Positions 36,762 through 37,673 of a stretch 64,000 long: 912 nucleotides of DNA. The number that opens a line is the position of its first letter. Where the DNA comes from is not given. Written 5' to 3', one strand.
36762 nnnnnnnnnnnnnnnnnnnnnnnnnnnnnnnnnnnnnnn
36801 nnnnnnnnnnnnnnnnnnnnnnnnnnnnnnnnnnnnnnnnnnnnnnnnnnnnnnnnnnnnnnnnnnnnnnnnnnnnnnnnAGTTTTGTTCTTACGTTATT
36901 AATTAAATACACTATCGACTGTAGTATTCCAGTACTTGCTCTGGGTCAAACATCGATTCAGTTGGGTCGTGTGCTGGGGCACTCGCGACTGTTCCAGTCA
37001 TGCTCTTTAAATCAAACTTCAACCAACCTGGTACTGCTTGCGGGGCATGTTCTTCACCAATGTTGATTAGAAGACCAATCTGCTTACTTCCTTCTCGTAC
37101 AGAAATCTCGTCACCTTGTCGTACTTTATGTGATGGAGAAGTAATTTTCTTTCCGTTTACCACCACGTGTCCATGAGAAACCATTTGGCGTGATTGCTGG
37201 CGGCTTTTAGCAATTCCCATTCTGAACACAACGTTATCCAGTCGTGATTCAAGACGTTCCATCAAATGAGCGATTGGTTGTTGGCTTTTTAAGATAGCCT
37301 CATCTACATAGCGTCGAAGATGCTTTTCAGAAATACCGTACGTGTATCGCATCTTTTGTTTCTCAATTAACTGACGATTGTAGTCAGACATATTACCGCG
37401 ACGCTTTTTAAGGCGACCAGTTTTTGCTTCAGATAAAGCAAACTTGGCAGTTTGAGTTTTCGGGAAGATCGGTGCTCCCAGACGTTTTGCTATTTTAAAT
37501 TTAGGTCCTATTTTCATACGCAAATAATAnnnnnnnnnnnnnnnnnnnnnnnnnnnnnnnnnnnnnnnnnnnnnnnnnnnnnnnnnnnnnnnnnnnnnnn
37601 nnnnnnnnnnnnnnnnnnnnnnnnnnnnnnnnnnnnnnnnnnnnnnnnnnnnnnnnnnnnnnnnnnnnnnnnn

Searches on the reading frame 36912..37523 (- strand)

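Call 25: search_protein_families(library=pfam, proteins=[window:36912-37523:-], max_evalue=0.001)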
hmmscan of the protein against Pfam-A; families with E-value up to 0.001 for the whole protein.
window:36912-37523:- (203 aa): 4 families
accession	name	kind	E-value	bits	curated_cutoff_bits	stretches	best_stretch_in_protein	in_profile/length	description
PF01479.30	S4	-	2.3e-20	72.5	22.8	1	94-140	2-48/48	S4 domain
PF00163.24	Ribosomal_S4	-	1.5e-13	51.7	23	1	5-81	3-83/95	Ribosomal protein S4/S9 N-terminal domain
PF22421.1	SYY_C-terminal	-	1.6e-07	31.6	27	1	89-141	15-67/83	Tyrosine--tRNA ligase SYY-like C-terminal domain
PF13275.11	S4_2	-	0.00024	21.4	24.6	1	103-148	18-63/65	S4 domain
